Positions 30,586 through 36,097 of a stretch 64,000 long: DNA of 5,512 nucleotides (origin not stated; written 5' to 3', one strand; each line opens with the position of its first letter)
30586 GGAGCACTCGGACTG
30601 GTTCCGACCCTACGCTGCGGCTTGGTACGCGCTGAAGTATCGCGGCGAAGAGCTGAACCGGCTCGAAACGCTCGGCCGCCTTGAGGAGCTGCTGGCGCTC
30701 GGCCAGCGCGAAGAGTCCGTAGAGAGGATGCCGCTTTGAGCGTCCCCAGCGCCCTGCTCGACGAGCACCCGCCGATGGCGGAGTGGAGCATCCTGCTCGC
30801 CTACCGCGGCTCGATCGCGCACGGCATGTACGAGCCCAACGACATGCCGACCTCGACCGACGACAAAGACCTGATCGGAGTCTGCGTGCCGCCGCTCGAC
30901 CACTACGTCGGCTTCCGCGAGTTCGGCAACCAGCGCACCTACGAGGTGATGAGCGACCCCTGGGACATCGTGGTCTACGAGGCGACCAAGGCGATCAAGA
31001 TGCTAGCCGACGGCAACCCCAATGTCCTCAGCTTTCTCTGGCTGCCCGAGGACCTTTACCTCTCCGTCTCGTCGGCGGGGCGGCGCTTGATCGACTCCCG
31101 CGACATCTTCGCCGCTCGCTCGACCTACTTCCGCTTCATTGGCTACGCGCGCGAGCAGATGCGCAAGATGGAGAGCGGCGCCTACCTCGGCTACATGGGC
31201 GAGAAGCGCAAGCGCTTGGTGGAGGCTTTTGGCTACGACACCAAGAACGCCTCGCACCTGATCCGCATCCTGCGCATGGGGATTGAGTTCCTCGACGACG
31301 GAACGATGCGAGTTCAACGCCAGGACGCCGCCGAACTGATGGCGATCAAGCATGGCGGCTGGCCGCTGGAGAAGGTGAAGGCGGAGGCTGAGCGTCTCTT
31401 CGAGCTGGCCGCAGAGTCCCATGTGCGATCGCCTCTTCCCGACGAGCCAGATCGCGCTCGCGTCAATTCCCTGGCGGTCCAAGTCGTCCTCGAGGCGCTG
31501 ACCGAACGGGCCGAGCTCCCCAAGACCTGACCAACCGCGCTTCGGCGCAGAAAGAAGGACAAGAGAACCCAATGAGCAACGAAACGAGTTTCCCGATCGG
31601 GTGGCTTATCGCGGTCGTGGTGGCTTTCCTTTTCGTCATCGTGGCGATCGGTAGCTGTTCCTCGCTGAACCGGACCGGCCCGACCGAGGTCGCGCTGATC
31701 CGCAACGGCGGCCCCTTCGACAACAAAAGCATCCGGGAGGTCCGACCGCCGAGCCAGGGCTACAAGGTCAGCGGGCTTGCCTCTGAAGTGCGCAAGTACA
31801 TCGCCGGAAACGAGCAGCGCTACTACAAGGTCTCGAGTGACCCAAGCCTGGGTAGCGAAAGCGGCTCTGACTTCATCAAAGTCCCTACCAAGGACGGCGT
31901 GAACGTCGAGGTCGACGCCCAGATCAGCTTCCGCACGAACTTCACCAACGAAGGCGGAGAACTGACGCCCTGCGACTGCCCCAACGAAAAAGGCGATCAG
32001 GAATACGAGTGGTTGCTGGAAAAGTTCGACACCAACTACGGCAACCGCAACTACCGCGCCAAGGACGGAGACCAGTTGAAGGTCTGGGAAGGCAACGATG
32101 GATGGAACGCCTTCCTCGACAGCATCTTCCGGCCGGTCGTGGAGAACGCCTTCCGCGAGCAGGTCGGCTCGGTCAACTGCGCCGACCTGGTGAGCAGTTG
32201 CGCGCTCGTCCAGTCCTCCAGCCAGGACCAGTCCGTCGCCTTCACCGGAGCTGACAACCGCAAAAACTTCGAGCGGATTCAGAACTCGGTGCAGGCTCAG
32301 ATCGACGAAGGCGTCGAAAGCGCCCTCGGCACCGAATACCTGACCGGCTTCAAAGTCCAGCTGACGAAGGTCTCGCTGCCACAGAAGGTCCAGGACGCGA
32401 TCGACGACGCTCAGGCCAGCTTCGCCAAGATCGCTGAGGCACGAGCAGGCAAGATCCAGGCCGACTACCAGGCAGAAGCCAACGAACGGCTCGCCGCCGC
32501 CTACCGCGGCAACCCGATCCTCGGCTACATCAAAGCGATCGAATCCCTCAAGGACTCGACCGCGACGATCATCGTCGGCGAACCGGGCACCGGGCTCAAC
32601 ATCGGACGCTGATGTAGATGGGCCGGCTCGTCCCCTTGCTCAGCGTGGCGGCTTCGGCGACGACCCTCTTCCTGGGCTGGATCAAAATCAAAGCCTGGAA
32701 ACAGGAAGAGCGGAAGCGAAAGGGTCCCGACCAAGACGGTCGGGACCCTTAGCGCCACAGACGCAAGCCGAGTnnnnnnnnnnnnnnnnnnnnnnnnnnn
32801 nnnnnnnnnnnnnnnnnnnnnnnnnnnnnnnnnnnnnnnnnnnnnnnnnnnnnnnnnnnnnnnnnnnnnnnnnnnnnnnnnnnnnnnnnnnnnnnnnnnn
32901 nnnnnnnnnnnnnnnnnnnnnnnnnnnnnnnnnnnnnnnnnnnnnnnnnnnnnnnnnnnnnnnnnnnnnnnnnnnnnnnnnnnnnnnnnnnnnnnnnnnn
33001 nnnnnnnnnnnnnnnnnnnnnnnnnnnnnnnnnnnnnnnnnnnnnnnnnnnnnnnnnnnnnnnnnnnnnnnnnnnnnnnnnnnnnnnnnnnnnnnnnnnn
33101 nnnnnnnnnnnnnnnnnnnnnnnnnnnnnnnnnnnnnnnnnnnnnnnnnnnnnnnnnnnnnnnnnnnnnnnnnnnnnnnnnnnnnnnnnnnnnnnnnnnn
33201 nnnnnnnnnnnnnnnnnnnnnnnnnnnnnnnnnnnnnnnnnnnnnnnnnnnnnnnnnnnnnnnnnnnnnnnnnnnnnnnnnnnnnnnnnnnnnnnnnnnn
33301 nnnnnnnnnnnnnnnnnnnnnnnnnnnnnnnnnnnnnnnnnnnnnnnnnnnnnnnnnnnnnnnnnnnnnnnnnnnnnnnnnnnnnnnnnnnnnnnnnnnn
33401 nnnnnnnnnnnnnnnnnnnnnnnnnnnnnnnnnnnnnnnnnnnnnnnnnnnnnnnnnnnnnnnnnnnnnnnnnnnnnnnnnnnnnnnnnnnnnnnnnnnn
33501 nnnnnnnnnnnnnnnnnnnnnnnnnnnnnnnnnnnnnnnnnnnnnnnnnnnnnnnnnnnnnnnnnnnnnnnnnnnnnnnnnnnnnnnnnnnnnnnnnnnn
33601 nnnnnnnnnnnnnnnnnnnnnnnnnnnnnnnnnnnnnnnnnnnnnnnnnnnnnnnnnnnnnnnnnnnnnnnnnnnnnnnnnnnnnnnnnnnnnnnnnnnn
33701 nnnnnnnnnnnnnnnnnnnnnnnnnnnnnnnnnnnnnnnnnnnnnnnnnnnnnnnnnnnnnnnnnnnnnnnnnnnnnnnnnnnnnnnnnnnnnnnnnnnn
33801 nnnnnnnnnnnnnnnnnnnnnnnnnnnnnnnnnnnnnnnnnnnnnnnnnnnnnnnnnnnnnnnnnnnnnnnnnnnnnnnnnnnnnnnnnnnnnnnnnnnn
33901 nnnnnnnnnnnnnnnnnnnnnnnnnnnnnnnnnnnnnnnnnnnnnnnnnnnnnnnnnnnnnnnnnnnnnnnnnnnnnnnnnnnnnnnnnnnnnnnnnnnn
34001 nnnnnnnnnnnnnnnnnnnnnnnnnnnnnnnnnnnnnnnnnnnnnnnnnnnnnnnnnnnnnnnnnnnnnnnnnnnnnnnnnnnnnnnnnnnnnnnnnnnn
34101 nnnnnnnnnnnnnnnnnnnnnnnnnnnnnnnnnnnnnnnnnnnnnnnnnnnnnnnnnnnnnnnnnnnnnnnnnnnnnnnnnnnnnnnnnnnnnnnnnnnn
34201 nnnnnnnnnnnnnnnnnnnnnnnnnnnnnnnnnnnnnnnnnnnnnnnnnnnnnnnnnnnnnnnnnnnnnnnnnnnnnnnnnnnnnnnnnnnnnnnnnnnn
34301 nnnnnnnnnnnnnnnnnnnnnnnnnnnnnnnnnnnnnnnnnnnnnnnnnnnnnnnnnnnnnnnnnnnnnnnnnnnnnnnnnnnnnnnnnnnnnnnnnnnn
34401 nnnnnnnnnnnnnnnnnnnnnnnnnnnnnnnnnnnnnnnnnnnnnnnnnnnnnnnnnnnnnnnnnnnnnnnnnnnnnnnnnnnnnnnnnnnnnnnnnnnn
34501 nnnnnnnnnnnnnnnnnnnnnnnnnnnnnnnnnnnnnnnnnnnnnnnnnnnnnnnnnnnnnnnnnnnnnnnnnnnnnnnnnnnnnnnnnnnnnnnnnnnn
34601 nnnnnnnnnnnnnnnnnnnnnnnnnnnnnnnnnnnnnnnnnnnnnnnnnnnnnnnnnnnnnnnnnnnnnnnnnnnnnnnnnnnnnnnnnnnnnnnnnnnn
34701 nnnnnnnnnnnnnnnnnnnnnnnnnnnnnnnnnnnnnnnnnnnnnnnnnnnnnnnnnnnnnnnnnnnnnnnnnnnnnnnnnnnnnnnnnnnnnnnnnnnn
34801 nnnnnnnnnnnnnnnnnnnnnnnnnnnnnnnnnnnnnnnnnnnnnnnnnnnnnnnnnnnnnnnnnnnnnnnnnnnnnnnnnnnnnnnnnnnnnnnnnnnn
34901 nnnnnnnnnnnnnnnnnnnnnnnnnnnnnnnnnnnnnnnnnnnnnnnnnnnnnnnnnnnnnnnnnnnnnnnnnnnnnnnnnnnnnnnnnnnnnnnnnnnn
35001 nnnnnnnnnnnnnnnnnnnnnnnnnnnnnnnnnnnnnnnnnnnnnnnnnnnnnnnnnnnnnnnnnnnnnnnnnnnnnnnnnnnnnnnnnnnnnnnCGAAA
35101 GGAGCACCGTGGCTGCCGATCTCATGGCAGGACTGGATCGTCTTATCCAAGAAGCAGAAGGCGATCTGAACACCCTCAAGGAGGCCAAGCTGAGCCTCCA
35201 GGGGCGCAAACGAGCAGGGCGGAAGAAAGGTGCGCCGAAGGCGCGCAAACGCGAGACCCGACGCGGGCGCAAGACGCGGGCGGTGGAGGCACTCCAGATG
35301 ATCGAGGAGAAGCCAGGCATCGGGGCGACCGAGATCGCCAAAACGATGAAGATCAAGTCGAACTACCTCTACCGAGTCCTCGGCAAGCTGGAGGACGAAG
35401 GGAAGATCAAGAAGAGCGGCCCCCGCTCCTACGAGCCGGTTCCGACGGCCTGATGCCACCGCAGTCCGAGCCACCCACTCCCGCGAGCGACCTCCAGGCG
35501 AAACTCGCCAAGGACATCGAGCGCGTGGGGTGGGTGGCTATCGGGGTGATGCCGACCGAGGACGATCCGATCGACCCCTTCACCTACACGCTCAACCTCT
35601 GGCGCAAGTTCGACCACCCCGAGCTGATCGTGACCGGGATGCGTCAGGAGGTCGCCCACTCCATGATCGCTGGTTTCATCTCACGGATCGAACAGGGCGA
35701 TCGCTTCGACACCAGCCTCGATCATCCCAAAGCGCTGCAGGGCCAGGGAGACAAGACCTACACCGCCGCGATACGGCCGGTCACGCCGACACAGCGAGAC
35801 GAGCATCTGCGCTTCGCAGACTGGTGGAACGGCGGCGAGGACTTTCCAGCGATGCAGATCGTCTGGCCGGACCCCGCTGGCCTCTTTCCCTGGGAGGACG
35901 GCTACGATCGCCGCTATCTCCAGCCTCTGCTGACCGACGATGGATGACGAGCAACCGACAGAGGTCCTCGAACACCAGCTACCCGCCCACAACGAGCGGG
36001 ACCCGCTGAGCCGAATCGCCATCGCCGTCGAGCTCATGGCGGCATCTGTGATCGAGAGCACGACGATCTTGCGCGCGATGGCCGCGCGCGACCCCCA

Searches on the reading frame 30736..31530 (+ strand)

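Call 16: search_protein_families(library=phrogs, proteins=[window:30736-31530:+], max_evalue=0.001)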
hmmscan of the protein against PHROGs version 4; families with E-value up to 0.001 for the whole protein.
window:30736-31530:+ (264 aa): 1 family
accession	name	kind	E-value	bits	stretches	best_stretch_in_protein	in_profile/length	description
phrog_388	-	DNA, RNA and nucleotide metabolism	1.6e-42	146.8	2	18-147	38-161/351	nucleotidyltransferase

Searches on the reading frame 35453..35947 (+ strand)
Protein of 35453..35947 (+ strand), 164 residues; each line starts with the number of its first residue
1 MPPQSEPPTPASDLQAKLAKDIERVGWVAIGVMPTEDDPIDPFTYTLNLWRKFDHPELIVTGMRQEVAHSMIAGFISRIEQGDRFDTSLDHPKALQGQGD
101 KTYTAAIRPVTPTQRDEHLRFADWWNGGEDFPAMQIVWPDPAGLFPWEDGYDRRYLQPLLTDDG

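Call 7: search_protein_families(library=phrogs, proteins=[window:35453-35947:+], max_evalue=0.001)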
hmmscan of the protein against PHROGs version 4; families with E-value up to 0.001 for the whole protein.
window:35453-35947:+ (164 aa): 1 family
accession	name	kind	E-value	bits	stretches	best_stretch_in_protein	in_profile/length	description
phrog_17488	-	unknown function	5.8e-16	60.1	1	14-162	11-159/162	-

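Call 10: search_protein_families(library=pfam, proteins=[window:35453-35947:+], max_evalue=0.01)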
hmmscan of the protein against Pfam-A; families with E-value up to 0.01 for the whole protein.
window:35453-35947:+ (164 aa): 1 family
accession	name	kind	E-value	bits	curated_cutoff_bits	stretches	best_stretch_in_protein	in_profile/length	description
PF14081.11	DUF4262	-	1e-30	107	28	1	21-152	1-127/127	Domain of unknown function (DUF4262)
